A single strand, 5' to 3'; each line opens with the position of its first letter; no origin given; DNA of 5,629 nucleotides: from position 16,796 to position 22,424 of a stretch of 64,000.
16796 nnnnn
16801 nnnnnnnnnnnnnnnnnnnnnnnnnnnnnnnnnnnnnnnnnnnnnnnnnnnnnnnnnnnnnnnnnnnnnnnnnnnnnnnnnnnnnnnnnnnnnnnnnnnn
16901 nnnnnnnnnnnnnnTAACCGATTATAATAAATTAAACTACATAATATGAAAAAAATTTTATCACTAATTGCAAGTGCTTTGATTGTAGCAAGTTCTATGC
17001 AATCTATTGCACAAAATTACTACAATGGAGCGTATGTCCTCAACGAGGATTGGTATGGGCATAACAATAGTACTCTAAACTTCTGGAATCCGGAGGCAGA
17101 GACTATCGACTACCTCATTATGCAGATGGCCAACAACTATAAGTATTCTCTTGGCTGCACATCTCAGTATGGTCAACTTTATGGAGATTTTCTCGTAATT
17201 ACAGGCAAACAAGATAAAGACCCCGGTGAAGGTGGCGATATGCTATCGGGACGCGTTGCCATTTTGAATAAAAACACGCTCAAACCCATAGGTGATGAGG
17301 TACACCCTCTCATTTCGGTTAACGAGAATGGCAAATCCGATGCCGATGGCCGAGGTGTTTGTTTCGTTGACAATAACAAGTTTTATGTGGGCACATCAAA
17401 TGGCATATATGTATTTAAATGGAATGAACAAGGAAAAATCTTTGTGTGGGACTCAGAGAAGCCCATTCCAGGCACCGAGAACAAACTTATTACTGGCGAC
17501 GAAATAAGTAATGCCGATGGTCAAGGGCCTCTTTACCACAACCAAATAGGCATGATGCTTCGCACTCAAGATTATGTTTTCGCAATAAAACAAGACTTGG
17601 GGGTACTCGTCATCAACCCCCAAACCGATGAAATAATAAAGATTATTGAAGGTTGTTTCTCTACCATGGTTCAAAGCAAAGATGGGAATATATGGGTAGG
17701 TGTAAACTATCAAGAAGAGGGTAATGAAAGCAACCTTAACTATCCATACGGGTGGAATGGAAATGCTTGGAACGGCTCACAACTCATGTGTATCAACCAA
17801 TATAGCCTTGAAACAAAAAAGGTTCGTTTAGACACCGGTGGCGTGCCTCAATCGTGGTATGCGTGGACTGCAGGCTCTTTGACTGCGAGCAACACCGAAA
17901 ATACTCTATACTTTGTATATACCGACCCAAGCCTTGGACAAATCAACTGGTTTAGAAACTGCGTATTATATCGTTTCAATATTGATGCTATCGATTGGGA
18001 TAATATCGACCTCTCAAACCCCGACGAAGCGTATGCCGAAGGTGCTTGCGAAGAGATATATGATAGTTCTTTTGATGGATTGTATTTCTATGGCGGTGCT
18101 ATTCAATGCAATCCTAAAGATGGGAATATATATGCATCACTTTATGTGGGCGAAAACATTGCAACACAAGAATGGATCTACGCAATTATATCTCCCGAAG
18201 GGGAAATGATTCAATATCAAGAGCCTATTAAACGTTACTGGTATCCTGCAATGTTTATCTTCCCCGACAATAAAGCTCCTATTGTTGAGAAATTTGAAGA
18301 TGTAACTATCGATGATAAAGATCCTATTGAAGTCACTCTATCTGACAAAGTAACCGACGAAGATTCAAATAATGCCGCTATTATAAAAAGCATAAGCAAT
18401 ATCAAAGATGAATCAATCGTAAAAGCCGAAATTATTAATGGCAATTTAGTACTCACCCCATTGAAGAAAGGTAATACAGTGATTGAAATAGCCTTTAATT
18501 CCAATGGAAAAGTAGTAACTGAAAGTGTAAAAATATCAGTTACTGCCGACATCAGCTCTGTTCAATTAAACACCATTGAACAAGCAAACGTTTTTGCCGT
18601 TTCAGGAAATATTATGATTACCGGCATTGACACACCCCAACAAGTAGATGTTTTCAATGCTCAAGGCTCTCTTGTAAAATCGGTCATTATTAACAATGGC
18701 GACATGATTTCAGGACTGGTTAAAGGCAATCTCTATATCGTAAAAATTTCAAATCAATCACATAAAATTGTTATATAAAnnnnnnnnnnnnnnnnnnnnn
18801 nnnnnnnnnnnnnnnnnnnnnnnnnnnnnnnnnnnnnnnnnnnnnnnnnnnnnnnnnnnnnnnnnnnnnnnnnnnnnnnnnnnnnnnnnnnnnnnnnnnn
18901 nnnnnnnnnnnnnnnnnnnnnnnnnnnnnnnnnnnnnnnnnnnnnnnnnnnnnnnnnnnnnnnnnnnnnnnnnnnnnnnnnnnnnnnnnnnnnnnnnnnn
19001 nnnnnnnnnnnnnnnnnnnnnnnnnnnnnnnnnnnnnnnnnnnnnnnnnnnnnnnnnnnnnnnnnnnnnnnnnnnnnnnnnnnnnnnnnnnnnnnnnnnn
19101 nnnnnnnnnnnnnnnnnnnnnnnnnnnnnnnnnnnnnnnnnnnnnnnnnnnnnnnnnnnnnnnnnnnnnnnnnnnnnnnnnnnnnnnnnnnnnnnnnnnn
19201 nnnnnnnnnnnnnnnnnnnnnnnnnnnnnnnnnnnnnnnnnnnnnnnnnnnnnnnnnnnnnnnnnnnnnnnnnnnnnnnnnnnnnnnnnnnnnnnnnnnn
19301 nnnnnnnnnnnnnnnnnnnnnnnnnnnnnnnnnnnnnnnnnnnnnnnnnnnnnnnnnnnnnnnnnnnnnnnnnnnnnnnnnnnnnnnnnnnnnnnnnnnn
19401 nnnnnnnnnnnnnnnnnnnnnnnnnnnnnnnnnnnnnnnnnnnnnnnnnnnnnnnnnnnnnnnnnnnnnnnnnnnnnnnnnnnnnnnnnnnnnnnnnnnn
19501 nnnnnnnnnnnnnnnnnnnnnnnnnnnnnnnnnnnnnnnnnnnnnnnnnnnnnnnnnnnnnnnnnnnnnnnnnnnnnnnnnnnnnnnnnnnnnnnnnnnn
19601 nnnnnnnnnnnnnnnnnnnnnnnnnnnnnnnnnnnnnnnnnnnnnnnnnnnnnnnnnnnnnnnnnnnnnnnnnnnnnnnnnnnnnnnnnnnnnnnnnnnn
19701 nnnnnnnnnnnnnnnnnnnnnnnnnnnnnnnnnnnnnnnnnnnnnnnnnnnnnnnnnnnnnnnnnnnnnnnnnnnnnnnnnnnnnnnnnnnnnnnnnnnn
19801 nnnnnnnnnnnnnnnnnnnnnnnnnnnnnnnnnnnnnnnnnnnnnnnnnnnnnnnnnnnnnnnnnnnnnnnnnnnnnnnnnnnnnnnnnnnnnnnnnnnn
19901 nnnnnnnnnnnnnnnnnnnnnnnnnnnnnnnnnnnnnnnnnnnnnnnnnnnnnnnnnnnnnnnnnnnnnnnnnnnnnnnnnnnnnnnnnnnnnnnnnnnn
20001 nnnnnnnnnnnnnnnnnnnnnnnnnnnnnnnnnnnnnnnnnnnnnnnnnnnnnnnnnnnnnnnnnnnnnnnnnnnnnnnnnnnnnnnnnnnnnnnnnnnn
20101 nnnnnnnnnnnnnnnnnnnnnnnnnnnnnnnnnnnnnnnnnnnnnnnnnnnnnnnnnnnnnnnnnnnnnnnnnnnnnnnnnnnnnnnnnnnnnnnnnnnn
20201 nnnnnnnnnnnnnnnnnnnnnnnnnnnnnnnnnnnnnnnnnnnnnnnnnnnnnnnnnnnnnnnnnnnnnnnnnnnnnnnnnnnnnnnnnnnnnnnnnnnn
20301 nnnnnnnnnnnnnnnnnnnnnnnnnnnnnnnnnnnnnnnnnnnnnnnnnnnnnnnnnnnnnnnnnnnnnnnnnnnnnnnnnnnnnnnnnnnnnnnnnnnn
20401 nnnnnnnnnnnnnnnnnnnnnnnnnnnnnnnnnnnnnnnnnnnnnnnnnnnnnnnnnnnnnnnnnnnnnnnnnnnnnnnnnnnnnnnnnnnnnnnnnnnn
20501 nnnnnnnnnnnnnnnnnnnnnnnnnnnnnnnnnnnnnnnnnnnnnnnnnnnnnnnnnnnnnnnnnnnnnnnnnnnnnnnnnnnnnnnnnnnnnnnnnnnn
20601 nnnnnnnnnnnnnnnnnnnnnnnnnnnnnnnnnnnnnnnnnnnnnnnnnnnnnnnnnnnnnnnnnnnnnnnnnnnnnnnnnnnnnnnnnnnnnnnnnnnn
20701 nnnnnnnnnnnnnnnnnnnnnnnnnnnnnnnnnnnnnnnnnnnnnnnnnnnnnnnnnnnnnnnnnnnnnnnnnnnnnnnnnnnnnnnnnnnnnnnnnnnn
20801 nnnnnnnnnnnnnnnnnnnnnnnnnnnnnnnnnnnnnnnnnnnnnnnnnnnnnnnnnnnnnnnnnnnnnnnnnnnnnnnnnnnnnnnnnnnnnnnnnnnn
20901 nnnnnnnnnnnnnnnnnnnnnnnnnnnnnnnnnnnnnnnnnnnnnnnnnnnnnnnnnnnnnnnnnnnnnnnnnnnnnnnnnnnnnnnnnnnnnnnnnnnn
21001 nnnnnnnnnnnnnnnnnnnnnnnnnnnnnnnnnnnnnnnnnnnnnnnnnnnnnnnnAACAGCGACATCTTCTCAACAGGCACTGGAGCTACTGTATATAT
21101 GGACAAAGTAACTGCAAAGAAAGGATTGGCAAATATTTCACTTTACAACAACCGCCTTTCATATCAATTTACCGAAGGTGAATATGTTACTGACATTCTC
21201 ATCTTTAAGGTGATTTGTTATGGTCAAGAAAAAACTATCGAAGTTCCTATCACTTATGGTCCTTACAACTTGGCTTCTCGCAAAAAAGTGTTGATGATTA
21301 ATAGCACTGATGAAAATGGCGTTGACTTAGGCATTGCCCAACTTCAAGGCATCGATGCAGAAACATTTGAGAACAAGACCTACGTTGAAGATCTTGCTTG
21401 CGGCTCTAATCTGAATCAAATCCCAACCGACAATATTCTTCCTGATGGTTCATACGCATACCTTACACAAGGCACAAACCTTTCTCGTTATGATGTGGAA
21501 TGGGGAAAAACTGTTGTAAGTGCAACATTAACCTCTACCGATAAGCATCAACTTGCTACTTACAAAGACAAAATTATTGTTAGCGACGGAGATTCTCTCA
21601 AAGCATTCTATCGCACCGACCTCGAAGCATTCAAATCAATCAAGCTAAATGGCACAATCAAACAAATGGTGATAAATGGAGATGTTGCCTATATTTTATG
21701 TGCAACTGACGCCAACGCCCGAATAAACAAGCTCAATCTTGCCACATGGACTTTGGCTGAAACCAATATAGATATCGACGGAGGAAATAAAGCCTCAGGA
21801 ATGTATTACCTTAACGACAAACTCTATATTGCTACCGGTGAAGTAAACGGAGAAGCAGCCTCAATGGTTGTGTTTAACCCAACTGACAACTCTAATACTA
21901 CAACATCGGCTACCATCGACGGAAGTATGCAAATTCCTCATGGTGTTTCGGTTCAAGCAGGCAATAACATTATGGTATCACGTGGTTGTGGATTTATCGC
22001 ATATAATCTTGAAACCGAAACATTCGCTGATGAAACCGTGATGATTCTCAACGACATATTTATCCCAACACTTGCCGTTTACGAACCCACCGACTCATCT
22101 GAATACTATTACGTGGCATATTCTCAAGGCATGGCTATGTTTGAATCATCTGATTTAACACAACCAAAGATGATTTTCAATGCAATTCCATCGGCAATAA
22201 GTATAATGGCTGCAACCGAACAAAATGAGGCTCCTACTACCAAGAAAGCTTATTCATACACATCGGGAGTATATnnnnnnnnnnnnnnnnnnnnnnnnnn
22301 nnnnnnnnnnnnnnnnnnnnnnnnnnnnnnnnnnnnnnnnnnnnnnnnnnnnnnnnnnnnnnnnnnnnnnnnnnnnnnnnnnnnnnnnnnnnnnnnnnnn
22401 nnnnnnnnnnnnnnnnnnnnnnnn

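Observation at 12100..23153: Cobalamin-riboswitch operon whose accessory genes are T9SS cargo, including a 1437-aa surface protein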

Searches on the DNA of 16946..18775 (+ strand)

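Call 51: search_rna_families(sources=[L001, L004, L005, L006], threshold=gathering)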
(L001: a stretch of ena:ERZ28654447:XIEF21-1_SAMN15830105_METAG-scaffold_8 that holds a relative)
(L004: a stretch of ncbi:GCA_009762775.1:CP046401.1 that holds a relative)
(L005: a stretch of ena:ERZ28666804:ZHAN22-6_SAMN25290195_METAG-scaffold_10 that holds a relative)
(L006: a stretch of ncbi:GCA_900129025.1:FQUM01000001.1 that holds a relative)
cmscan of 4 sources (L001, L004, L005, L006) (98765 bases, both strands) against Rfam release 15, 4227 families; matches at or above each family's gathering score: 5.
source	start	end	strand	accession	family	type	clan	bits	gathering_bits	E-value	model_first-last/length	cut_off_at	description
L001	5182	5386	+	RF00174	Cobalamin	Cis-reg; riboswitch;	CL00101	114.5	31.5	9.3e-28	1-189/189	no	Cobalamin riboswitch aptamer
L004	24476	24682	-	RF00174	Cobalamin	Cis-reg; riboswitch;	CL00101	107.7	31.5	8.1e-26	1-189/189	no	Cobalamin riboswitch aptamer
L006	2206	2413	+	RF00174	Cobalamin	Cis-reg; riboswitch;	CL00101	99.6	31.5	1.7e-23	1-189/189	no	Cobalamin riboswitch aptamer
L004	1753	1962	+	RF00174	Cobalamin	Cis-reg; riboswitch;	CL00101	95.7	31.5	2.2e-22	1-189/189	no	Cobalamin riboswitch aptamer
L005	3402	3615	+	RF00174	Cobalamin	Cis-reg; riboswitch;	CL00101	85.9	31.5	1.4e-19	1-189/189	no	Cobalamin riboswitch aptamer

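Call 94: search_rna_families(sources=[L014, L046, L078, L074, L017], threshold=gathering)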
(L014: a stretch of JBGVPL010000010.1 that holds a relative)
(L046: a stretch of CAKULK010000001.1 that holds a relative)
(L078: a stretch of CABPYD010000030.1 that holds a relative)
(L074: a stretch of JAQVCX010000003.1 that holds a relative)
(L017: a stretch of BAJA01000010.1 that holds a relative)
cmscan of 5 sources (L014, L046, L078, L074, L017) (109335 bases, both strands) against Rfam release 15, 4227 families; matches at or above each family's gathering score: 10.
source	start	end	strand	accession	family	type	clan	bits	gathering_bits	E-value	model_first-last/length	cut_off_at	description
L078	11789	11989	+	RF00174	Cobalamin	Cis-reg; riboswitch;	CL00101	111.5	31.5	7.2e-27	1-189/189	no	Cobalamin riboswitch aptamer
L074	11747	11945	+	RF00174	Cobalamin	Cis-reg; riboswitch;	CL00101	107.2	31.5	1.2e-25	1-189/189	no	Cobalamin riboswitch aptamer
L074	5158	5365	+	RF00174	Cobalamin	Cis-reg; riboswitch;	CL00101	101.7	31.5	4.6e-24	1-189/189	no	Cobalamin riboswitch aptamer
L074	1697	1898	-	RF00174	Cobalamin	Cis-reg; riboswitch;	CL00101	97.6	31.5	6.9e-23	1-189/189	no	Cobalamin riboswitch aptamer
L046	12089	12320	+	RF00174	Cobalamin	Cis-reg; riboswitch;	CL00101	96.7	31.5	1.3e-22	1-189/189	no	Cobalamin riboswitch aptamer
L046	5172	5376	+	RF00174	Cobalamin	Cis-reg; riboswitch;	CL00101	95.3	31.5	3.2e-22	1-189/189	no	Cobalamin riboswitch aptamer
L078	5142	5354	+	RF00174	Cobalamin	Cis-reg; riboswitch;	CL00101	88.4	31.5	2.9e-20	1-189/189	no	Cobalamin riboswitch aptamer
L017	5160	5373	+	RF00174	Cobalamin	Cis-reg; riboswitch;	CL00101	83.4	31.5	8.2e-19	1-189/189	no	Cobalamin riboswitch aptamer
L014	11835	12104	+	RF00174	Cobalamin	Cis-reg; riboswitch;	CL00101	63.5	31.5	4e-13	1-189/189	no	Cobalamin riboswitch aptamer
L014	4780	5049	+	RF00174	Cobalamin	Cis-reg; riboswitch;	CL00101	61.5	31.5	1.5e-12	1-189/189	no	Cobalamin riboswitch aptamer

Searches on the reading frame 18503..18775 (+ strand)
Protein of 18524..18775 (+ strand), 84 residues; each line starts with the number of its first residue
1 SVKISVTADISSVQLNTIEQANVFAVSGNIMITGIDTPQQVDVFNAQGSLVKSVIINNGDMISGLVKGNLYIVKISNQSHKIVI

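Call 8: search_protein_families(library=pfam, proteins=[window:18524-18775:+], max_evalue=10)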
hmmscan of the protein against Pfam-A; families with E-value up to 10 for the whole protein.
seq(84 aa): 2 families
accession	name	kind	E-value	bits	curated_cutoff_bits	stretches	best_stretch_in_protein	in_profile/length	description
PF23759.1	GBD_T9SS_assoc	-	0.0036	18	27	1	25-80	53-107/116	Galactose binding domain-like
PF18962.6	Por_Secre_tail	-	0.059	14.1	27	1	28-83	8-74/75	Secretion system C-terminal sorting domain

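Call 9: search_protein_families(library=ncbifam, proteins=[window:18524-18775:+], max_evalue=10)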
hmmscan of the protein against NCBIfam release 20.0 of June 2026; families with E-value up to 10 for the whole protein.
seq(84 aa): 3 families
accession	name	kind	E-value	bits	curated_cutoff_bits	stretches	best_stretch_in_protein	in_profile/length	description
NF052644.1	T9SS_DNase_Rie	equivalog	0.0036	16.7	260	1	35-76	196-238/251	T9SS-dependent surface endonuclease, AS87_RS02955 family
TIGR04183.1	Por_Secre_tail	domain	0.0079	16.2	23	1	33-83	15-70/72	T9SS type A sorting domain-containing protein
NF041608.1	methylcob_mtaseMtbA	equivalog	0.079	12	600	1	24-80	248-302/339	methylcobamide:CoM methyltransferase MtbA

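Call 41: search_protein_families(library=pfam, alignment_id=A2, max_evalue=0.001)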
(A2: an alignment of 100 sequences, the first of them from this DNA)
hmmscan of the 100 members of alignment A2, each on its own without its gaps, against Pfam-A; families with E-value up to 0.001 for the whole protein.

A. member 1, seq(91 aa): 0 families

B. families by the number of members that match (of 100 scanned): 7 families
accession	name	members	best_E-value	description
PF18962.6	Por_Secre_tail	48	1.6e-17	Secretion system C-terminal sorting domain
PF19910.5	DUF6383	8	7e-06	Domain of unknown function (DUF6383)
PF16967.11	TcfC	3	1.3e-05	E-set like domain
PF13585.12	CHU_C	2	0.00031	CHU_C Type IX secretion signal domain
PF14717.12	DUF4465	1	2.7e-07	Domain of unknown function (DUF4465)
PF13860.13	FlgD_ig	1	0.00057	FlgD Ig-like domain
PF11589.14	DUF3244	1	0.00063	Domain of unknown function (DUF3244)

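Call 83: predict_structure(alignment_id=A7)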
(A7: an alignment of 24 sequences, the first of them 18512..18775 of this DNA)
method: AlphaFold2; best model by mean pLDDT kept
length: 88 residues; sequences in the alignment: 24
mean_pLDDT: 82.6   pTM: 0.67
mean pLDDT of the five models: 82.6, 81.7, 80.4, 79.5, 78.1
residues with pLDDT >= 90: 59; 70-90: 6; 50-70: 10; < 50: 13
segments of 3 or more residues with pLDDT < 50: 7-12, 18-21
pLDDT, mean of each block of 10 residues (from residue 1): 49 48 80 92 96 97 94 95 93
secondary structure, 60 per line:
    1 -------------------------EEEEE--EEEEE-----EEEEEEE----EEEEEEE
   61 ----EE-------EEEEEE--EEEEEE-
elements in order: E26-30 E33-37 E43-49 E54-60 E74-79 E82-87

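Call 86: fold_search(model_id=the predicted structure, library=pdb)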
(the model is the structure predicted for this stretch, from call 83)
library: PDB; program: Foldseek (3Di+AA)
matches with E <= 10: 1128; with E <= 0.001: 0
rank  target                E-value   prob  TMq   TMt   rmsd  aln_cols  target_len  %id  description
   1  7pq4_MODEL_1_A        9.1e-03  1.00  0.51  0.50   5.2        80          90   11  NMR Structure of RgpB C-terminal Domain (released 2022-09-28)
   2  8gl6_D                1.9e-02  1.00  0.54  0.61   3.2        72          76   19  The Type 9 Secretion System in vitro assembled, RemA-CTD substrate bound complex (released 2024-01-31)
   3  6msv_A                1.9e-02  1.00  0.53  0.54   3.7        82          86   22  Structure of the 6th type III domain from human fibronectin (released 2019-10-23)
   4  9n7g_A                2.2e-02  1.00  0.58  0.30   2.9        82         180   16  Crystal structure of S1007A in complex with FN3 (released 2025-12-17)
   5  8glk_D                2.3e-02  1.00  0.58  0.67   2.6        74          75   26  The Type 9 Secretion System dGldL peak II, NucA substrate bound complex (released 2024-01-31)
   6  9n7g_B                2.9e-02  1.00  0.58  0.30   2.8        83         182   14  Crystal structure of S1007A in complex with FN3 (released 2025-12-17)
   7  4g5a_A                2.9e-02  1.00  0.62  0.56  12.6        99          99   17  Crystal structure of a putative member of duf 3244 protein family (BT_1867) from Bacteroides thetaiotaomicron VPI-5482 (released 2012-09-19)
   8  6lej_B                2.9e-02  0.99  0.46  0.09   6.2        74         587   11  Structure of E. coli beta-glucuronidase complex with C6-propyl uronic isofagomine (released 2021-01-27)
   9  5j7k_C                3.4e-02  1.00  0.55  0.61   3.4        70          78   20  Loop grafting onto a highly stable FN3 scaffold (released 2016-08-17)
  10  6msv_D                3.6e-02  1.00  0.56  0.55   3.6        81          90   23  Structure of the 6th type III domain from human fibronectin (released 2019-10-23)
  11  7skn_A                3.8e-02  1.00  0.45  0.51   3.6        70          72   17  De novo synthetic protein DIG8-CC (tetragonal space group) (released 2022-10-12)
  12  5z18_D                4.0e-02  0.98  0.39  0.08   5.9        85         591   15  The crystal structure of Ruminococcus gnavus beta-glucuronidase (released 2018-12-12)
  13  8gl8_D                4.3e-02  1.00  0.60  0.69   2.5        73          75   23  The Type 9 Secretion System Extended Translocon - SprA-PorV-PPI-RemZ-SkpA-SprE complex (released 2024-01-31)
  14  6jo8_E                4.3e-02  1.00  0.49  0.16   3.4        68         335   12  The complex structure of CHIKV envelope glycoprotein bound to human MXRA8 (released 2019-05-15)
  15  5z19_E                4.3e-02  0.98  0.39  0.08   5.8        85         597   15  The crystal structure of Ruminococcus gnavus beta-glucuronidase in complex with uronic isofagomine (released 2018-12-12)
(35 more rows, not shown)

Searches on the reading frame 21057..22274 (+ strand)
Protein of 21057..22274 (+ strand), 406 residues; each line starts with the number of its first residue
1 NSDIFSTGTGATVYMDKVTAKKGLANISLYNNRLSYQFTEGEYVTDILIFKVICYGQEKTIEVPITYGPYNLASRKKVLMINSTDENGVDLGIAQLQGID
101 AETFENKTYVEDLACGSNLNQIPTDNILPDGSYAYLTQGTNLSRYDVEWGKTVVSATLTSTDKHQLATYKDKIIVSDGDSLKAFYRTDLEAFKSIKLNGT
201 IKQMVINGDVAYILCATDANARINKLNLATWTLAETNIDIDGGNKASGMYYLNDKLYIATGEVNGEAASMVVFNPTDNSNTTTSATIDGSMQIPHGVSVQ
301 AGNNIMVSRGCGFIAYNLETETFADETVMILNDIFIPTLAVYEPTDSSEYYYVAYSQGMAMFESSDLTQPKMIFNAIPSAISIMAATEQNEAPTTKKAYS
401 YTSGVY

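Call 66: predict_structure(alignment_id=A5)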
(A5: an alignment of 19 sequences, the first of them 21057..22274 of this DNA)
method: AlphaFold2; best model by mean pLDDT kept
length: 406 residues; sequences in the alignment: 19
mean_pLDDT: 81.6   pTM: 0.74
mean pLDDT of the five models: 81.6, 80.9, 79.8, 79.7, 79.5
residues with pLDDT >= 90: 190; 70-90: 131; 50-70: 51; < 50: 34
segments of 3 or more residues with pLDDT < 50: 1-4, 40-42, 69-71, 116-122, 391-406
pLDDT, mean of each block of 10 residues (from residue 1): 46 69 67 58 66 74 61 77 86 88 86 59 75 88 86 89 91 93 89 94 95 91 94 89 91 96 91 95 85 82 92 95 95 91 84 93 93 92 77 35 28
secondary structure, 60 per line:
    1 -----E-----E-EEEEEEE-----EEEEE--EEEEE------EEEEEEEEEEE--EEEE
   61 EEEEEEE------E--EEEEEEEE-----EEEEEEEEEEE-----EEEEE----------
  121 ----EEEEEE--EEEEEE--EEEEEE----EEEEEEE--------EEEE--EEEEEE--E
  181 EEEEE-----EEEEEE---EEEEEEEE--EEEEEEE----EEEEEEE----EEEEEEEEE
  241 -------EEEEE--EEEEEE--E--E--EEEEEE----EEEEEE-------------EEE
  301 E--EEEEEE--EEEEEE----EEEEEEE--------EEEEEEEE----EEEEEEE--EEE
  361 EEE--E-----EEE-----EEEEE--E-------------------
elements in order: E14-20 E26-30 E33-37 E44-54 E57-67 E77-84 E90-100 E106-110 E125-130 E133-138 E141-146 E151-157 E166-169 E172-177 E180-185 E191-196 E200-207 E210-216 E221-227 E232-240 E248-252 E255-260 E269-274 E279-284 E298-301 E304-309 E312-317 E322-328 E337-344 E349-355 E358-363 E372-374 E380-384

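Call 70: fold_search(model_id=the predicted structure, library=pdb)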
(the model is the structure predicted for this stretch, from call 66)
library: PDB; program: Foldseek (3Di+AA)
matches with E <= 10: 1523; with E <= 0.001: 851
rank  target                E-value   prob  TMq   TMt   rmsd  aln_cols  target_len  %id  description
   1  8okv_D                1.2e-11  1.00  0.59  0.73   4.3       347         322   13  lipoprotein BT2095 from Bacteroides thetaiotamicron bound to cyanocobalamin CnCbl (released 2023-09-20)
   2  8ptf                  1.4e-11  1.00  0.60  0.70   6.0       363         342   12  The surface-exposed lipo-protein of BtuG2 in complex with cyanocobalamin. (released 2024-07-24)
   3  8bmz_A                4.1e-11  1.00  0.59  0.71   5.0       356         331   14  Bacteroides thetaiotaomicron surface lipoprotein BT1954 bound to adenosylcobalamin (released 2023-08-16)
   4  8bmz_B                6.0e-11  1.00  0.59  0.71   4.8       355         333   14  Bacteroides thetaiotaomicron surface lipoprotein BT1954 bound to adenosylcobalamin (released 2023-08-16)
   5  8bai_A                7.2e-11  1.00  0.58  0.72   4.3       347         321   14  The surface-exposed lipo-protein of BtuG2 in complex with cyanocobalamin. (released 2023-10-25)
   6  8bn0                  7.6e-11  1.00  0.60  0.70   4.8       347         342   14  Bacteroides thetaiotaomicron surface protein BT1954 bound to (released 2023-08-16)
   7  8bmx_D                7.6e-11  1.00  0.60  0.71   7.4       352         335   15  Bacteroides thetaiotaomicron B12 TonB dependent transporter in complex with a surface lipoprotein (released 2023-09-20)
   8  3dsm                  8.7e-11  1.00  0.59  0.71   4.2       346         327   15  Crystal structure of the surface layer protein BACUNI_02894 from Bacteroides uniformis, Northeast Structural Genomics Co (released 2008-09-09)
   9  8bai_B                9.1e-11  1.00  0.58  0.72   4.2       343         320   14  The surface-exposed lipo-protein of BtuG2 in complex with cyanocobalamin. (released 2023-10-25)
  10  8okv_A                9.6e-11  1.00  0.59  0.73   4.2       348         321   14  lipoprotein BT2095 from Bacteroides thetaiotamicron bound to cyanocobalamin CnCbl (released 2023-09-20)
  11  8bmy_A                2.0e-10  1.00  0.58  0.69   4.4       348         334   15  Bacteroides thetaiotaomicron surface lipoprotein bound to cyanocobalamin (released 2023-08-16)
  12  8ptd                  1.2e-09  1.00  0.58  0.67   5.0       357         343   13  The surface-exposed lipo-protein of BtuG1 in complex with cyanocobalamin. (released 2024-07-24)
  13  4r5o_B                1.7e-09  1.00  0.51  0.50  12.8       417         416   14  Crystal structure of a Quinonprotein alcohol dehydrogenase-like protein (BT1487) from Bacteroides thetaiotaomicron VPI (released 2014-09-10)
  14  8blw_B                2.1e-09  1.00  0.61  0.41   8.2       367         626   13  Vitamin B12 transporter BtuB1 with lipoprotein BtuG1 from B. theta (released 2023-08-16)
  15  6g6n_B                6.1e-09  1.00  0.46  0.56  15.2       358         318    8  Crystal structure of the computationally designed Tako8 protein in C2 (released 2018-11-28)
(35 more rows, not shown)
